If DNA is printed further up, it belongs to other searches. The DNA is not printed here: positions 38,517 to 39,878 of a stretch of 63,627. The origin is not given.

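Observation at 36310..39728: GltJ/AgmX-architecture protein co-operonic with LD-carboxypeptidase and a beta-lactamase-fold hydrolase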

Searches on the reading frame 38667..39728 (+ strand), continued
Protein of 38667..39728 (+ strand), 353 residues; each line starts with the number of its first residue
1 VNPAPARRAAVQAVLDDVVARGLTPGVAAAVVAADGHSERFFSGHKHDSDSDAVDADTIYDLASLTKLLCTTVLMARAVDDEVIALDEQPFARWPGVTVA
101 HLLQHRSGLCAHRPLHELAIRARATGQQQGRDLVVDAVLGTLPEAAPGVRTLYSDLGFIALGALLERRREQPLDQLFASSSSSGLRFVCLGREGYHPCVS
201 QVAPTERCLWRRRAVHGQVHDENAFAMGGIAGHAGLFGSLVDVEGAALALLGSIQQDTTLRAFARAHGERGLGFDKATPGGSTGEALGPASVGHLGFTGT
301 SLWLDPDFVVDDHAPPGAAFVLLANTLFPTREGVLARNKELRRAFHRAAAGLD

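Call 38: search_solved_structures(query=A2, max_evalue=1e-8, show_alignments=1)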
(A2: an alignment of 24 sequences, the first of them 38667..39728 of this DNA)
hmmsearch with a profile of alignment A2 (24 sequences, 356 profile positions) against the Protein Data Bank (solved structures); distinct sequences matched with E-value up to 1e-8: 2.
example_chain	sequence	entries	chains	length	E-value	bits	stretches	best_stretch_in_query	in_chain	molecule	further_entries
3i7j_A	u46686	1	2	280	2.9e-11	46.2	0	51-108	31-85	beta-lactamase Mb2281c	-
1ci8_A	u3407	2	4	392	6.9e-11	45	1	4-196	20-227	PROTEIN (CARBOXYLESTERASE)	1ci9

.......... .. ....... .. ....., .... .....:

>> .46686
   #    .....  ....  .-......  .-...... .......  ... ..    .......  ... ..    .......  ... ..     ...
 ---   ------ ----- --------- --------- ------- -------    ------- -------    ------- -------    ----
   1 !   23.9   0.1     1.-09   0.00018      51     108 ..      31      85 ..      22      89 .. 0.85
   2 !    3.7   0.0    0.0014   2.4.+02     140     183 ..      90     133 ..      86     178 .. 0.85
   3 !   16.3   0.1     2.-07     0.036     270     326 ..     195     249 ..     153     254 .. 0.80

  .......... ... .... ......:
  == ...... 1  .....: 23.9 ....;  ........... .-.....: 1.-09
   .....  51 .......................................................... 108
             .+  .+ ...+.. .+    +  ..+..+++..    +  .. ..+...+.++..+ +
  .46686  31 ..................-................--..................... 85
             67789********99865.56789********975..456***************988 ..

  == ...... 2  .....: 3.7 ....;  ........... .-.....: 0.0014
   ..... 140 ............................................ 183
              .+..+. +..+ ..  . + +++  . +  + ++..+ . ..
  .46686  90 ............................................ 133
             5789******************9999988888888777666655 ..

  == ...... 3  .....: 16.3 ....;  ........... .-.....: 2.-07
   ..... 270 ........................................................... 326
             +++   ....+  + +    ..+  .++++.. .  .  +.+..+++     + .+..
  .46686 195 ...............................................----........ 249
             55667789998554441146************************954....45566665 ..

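Call 43: predict_structure(alignment_id=A2)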
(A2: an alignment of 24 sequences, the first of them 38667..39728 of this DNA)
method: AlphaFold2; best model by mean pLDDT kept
length: 353 residues; sequences in the alignment: 24
mean_pLDDT: 94.2   pTM: 0.93
mean pLDDT of the five models: 94.2, 94.2, 93.8, 90.1, 87.8
residues with pLDDT >= 90: 301; 70-90: 50; 50-70: 2; < 50: 0
segments of 3 or more residues with pLDDT < 50: none
pLDDT, mean of each block of 10 residues (from residue 1): 87 98 96 97 95 97 96 98 98 97 96 93 95 98 92 90 98 94 89 92 89 87 95 96 98 97 94 93 93 95 97 93 93 93 97 75
secondary structure, 60 per line:
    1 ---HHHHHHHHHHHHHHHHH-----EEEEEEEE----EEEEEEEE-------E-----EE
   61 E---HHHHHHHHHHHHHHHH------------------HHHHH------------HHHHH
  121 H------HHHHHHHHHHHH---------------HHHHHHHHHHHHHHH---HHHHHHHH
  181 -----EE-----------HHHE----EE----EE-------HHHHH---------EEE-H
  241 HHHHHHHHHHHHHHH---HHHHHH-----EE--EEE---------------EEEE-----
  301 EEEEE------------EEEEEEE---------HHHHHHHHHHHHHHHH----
elements in order: H4-20 E26-33 E38-45 E59-61 H65-80 H99-103 H116-121 H128-139 H155-169 H173-180 H222-226 E236-238 H240-255 H259-264 E274-276 E292-295 E301-305 E318-324 H334-349

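Call 46: fold_search(model_id=the predicted structure, library=pdb)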
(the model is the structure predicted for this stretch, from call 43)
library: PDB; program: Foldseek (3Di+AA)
matches with E <= 10: 991; with E <= 0.001: 395
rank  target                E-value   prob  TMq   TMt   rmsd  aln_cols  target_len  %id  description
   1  4lcl_B                3.5e-15  1.00  0.68  0.60   6.0       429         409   20  Simvastatin Synthase (LOVD), from Aspergillus Terreus, LovD6 mutant (simh6208) (released 2014-04-02)
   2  4lcl_A                8.3e-15  1.00  0.68  0.61   6.0       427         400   19  Simvastatin Synthase (LOVD), from Aspergillus Terreus, LovD6 mutant (simh6208) (released 2014-04-02)
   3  7pp3_A                1.5e-14  1.00  0.68  0.60   6.6       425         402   18  STRUCTURE OF ESTER-HYDROLASE EH7 FROM THE METAGENOME OF MARINE SEDIMENTS AT MILAZZO HARBOR (SICILY, ITALY) (released 2022-07-06)
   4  7pp3_B                2.6e-14  1.00  0.68  0.61   6.4       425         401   17  STRUCTURE OF ESTER-HYDROLASE EH7 FROM THE METAGENOME OF MARINE SEDIMENTS AT MILAZZO HARBOR (SICILY, ITALY) (released 2022-07-06)
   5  7uda                  4.5e-14  1.00  0.71  0.64   5.6       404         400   17  Structure of the EstG (released 2023-01-11)
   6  4lcm_A                4.5e-14  1.00  0.67  0.61   6.4       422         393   18  Simvastatin Synthase (LOVD), from Aspergillus Terreus, LovD9 mutant (simh9014) (released 2014-04-02)
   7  7u1c                  5.0e-14  1.00  0.70  0.62   5.6       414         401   18  Structure of EstG crystalized with SO4 and Tris (released 2023-01-11)
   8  7u1b                  6.7e-14  1.00  0.70  0.62   5.7       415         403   18  Crystal structure of EstG in complex with tantalum cluster (released 2023-01-11)
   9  6ksu_A                7.5e-14  1.00  0.64  0.53   6.2       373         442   20  Crystal structure of SurE (released 2020-06-24)
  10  3hlb_A                9.4e-14  1.00  0.69  0.61   6.0       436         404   18  Simvastatin Synthase (LovD) from Aspergillus terreus, unliganded, selenomethionyl derivative (released 2009-10-27)
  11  3hld                  1.2e-13  1.00  0.68  0.58   5.6       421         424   19  Simvastatin Synthase (LovD), from Aspergillus terreus, S5 mutant complex with monacolin J acid (released 2009-10-27)
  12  3hlc                  1.2e-13  1.00  0.66  0.57   6.2       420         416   18  Simvastatin Synthase (LovD) from Aspergillus terreus, S5 mutant, unliganded (released 2009-10-27)
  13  3hlb_C                1.4e-13  1.00  0.69  0.62   6.2       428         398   19  Simvastatin Synthase (LovD) from Aspergillus terreus, unliganded, selenomethionyl derivative (released 2009-10-27)
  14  1ci8_A                1.5e-13  1.00  0.66  0.62   7.1       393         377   22  ESTERASE ESTB FROM BURKHOLDERIA GLADIOLI: AN ESTERASE WITH (BETA)-LACTAMASE FOLD. (released 2001-12-12)
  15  3hle                  1.6e-13  1.00  0.67  0.57   6.1       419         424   19  Simvastatin Synthase (LovD), from Aspergillus terreus, S5 mutant, S76A mutant, complex with monacolin J acid (released 2009-10-27)
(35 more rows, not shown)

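Call 47: find_related_loci(query=A2, collection=metagenome_contigs, flank=5000)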
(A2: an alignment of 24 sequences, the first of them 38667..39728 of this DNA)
Query A2 (353 aa) in metagenome_contigs; peptide patterns used: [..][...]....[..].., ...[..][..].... (x = any residue, [..] = any of these).
600 stretches matched a pattern (row limit reached: there are more); 577 encode a relative of the query (tblastn E <= 1e-3); the best 80 are kept; 80 distinct loci.
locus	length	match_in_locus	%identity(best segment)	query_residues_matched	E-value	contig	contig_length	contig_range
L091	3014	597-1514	39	11-327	1e-58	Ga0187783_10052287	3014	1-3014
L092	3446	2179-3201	34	1-333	2e-53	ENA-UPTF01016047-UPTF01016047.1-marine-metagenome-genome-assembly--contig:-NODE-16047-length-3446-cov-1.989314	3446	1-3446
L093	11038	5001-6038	31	13-347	9e-52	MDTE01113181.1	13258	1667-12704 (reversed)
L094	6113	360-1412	37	9-342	2e-51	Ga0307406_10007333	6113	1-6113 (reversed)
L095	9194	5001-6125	40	13-352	2e-50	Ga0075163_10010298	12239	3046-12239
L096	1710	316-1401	34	10-346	3e-51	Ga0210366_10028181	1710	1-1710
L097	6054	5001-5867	43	53-307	2e-49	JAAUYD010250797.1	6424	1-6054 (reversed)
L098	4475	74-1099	37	6-348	7e-49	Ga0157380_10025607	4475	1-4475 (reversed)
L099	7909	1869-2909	36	14-348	1e-48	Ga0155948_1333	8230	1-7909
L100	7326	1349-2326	32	11-333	3e-48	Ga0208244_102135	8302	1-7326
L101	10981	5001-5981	33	25-349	4e-48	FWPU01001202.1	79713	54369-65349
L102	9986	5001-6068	34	10-338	5e-48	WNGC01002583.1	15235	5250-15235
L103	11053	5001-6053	37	10-349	1e-47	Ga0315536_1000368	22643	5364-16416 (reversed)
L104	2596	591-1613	36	7-348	6e-48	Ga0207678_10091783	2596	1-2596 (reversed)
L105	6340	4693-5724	37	5-345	3e-47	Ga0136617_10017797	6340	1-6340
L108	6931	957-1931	39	14-331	2e-46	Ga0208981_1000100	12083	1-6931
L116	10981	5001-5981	36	10-334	6e-45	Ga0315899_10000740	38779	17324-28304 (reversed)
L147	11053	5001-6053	31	2-349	4e-41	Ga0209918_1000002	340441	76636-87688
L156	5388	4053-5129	34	1-346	2e-40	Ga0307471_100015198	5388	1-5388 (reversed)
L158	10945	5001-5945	34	42-348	3e-40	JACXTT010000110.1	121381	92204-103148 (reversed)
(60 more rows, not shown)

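Call 50: search_protein_families(library=pfam, proteins=[L092:478-3267:+, L093:3222-6098:+, L100:59-2389:+, L101:3162-5999:+, L147:3228-6119:+, L156:2208-5183:+, L158:2982-5993:+, L116:3366-6068:+, L105:1990-5760:+, L108:6-2015:+], max_evalue=0.00001)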
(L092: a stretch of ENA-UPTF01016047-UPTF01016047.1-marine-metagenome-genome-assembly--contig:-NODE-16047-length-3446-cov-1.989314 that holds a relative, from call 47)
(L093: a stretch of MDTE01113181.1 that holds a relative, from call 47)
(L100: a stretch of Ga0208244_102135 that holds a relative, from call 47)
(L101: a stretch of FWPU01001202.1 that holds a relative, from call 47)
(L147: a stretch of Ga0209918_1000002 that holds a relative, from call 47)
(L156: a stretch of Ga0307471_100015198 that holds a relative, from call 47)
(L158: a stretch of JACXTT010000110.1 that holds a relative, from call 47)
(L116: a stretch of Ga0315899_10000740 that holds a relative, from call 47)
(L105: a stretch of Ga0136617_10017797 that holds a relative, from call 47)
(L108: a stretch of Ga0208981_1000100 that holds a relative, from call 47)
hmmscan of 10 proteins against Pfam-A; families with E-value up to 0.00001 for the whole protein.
L092:478-3267:+ (929 aa): 2 families
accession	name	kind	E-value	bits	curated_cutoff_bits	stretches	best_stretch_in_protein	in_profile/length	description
PF00933.27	Glyco_hydro_3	-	1.4e-85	288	27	1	27-345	2-315/316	Glycosyl hydrolase family 3 N terminal domain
PF00144.29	Beta-lactamase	-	1.5e-60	205.5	27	1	588-913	7-322/329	Beta-lactamase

L093:3222-6098:+ (958 aa): 2 families
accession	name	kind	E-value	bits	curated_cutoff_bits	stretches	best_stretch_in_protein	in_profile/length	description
PF00933.27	Glyco_hydro_3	-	9.3e-86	288.6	27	1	44-360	2-314/316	Glycosyl hydrolase family 3 N terminal domain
PF00144.29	Beta-lactamase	-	5.1e-57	194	27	1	602-925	11-319/329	Beta-lactamase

L100:59-2389:+ (776 aa): 3 families
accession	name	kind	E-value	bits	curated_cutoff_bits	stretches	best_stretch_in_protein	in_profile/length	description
PF00144.29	Beta-lactamase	-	1.2e-72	245.3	27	1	431-756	1-317/329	Beta-lactamase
PF00933.27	Glyco_hydro_3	-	3.4e-53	181.6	27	1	2-193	127-314/316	Glycosyl hydrolase family 3 N terminal domain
PF01915.27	Glyco_hydro_3_C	-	4.3e-12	46.9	31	1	233-398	1-172/200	Glycosyl hydrolase family 3 C-terminal domain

L101:3162-5999:+ (945 aa): 2 families
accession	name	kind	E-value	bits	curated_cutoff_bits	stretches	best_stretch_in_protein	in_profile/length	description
PF00933.27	Glyco_hydro_3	-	7.4e-88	295.5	27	1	46-362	2-315/316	Glycosyl hydrolase family 3 N terminal domain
PF00144.29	Beta-lactamase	-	2.6e-68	231.1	27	1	609-931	10-322/329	Beta-lactamase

L147:3228-6119:+ (963 aa): 3 families
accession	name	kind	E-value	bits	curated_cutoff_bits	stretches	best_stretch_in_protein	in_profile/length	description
PF00933.27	Glyco_hydro_3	-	4.7e-87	292.8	27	1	50-369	1-316/316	Glycosyl hydrolase family 3 N terminal domain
PF00144.29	Beta-lactamase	-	5.2e-59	200.5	27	1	603-927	3-316/329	Beta-lactamase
PF01915.27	Glyco_hydro_3_C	-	1.9e-08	35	31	1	418-575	32-174/200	Glycosyl hydrolase family 3 C-terminal domain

L156:2208-5183:+ (991 aa): 3 families
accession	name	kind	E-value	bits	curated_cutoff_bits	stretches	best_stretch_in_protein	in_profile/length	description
PF00933.27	Glyco_hydro_3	-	1.5e-85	287.9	27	1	71-397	3-315/316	Glycosyl hydrolase family 3 N terminal domain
PF00144.29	Beta-lactamase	-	6.1e-64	216.7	27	1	633-963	4-317/329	Beta-lactamase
PF01915.27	Glyco_hydro_3_C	-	1.2e-10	42.1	31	1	436-599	1-171/200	Glycosyl hydrolase family 3 C-terminal domain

L158:2982-5993:+ (1003 aa): 3 families
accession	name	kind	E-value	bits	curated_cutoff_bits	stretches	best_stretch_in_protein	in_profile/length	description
PF00933.27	Glyco_hydro_3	-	1.5e-85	287.9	27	1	82-409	2-315/316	Glycosyl hydrolase family 3 N terminal domain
PF00144.29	Beta-lactamase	-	1.6e-63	215.3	27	1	646-979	4-321/329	Beta-lactamase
PF01915.27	Glyco_hydro_3_C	-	9.3e-08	32.7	31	1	519-611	72-171/200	Glycosyl hydrolase family 3 C-terminal domain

L116:3366-6068:+ (900 aa): 1 family
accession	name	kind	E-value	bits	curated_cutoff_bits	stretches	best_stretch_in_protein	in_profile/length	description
PF00144.29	Beta-lactamase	-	3.8e-66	223.9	27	1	548-873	2-320/329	Beta-lactamase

L105:1990-5760:+ (1256 aa): 3 families
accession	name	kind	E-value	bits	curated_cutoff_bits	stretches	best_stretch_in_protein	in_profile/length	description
PF00933.27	Glyco_hydro_3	-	3.1e-78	263.8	27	1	351-669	1-315/316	Glycosyl hydrolase family 3 N terminal domain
PF00144.29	Beta-lactamase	-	6.5e-68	229.8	27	1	909-1236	2-318/329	Beta-lactamase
PF01915.27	Glyco_hydro_3_C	-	1.2e-10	42.2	31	1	708-873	1-171/200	Glycosyl hydrolase family 3 C-terminal domain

L108:6-2015:+ (669 aa): 3 families
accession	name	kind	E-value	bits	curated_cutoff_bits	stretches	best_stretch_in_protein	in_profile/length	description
PF00144.29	Beta-lactamase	-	2.3e-72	244.4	27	1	319-646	5-319/329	Beta-lactamase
PF00933.27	Glyco_hydro_3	-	6.4e-19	69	27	1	1-82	234-315/316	Glycosyl hydrolase family 3 N terminal domain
PF01915.27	Glyco_hydro_3_C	-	8.3e-11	42.7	31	1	121-284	1-171/200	Glycosyl hydrolase family 3 C-terminal domain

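Call 71: search_protein_families(library=pfam, alignment_id=A3, max_evalue=0.00001)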
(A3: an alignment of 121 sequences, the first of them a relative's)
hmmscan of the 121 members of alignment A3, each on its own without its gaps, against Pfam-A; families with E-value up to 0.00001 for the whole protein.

A. member 1, L088:2672-3607:- (311 aa): 0 families

B. families by the number of members that match (of 121 scanned): 94 families (the first 25 are shown)
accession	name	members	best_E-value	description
PF22645.1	GKRP_SIS_N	7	1.3e-22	Glucokinase regulatory protein N-terminal SIS domain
PF13580.11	SIS_2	7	7.4e-13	SIS domain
PF01380.27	SIS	7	8.8e-11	SIS domain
PF01225.30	Mur_ligase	6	1.9e-22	Mur ligase family, catalytic domain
PF08245.18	Mur_ligase_M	6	7.1e-22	Mur ligase middle domain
PF02875.26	Mur_ligase_C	6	7.1e-20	Mur ligase, glutamate ligase domain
PF00474.23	SSF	5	1.8e-39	Sodium:solute symporter family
PF07075.17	NamZ_N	4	4.1e-85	Exo-beta-N-acetylmuramidase NamZ, N-terminal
PF20732.2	NamZ_C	4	6.6e-45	Exo-beta-N-acetylmuramidase NamZ, C-terminal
PF04542.20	Sigma70_r2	4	2.1e-17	Sigma-70 region 2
PF00933.27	Glyco_hydro_3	3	1.2e-86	Glycosyl hydrolase family 3 N terminal domain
PF04545.22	Sigma70_r4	3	1.8e-09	Sigma-70, region 4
PF20741.3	GKRP-like_C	3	9.5e-08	C-terminal lid domain of glucokinase regulatory protein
PF22198.1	GKRP_SIS_2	3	2.2e-07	Glucokinase regulatory protein, second SIS domain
PF00215.30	OMPdecase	2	9.7e-58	Orotidine 5'-phosphate decarboxylase / HUMPS family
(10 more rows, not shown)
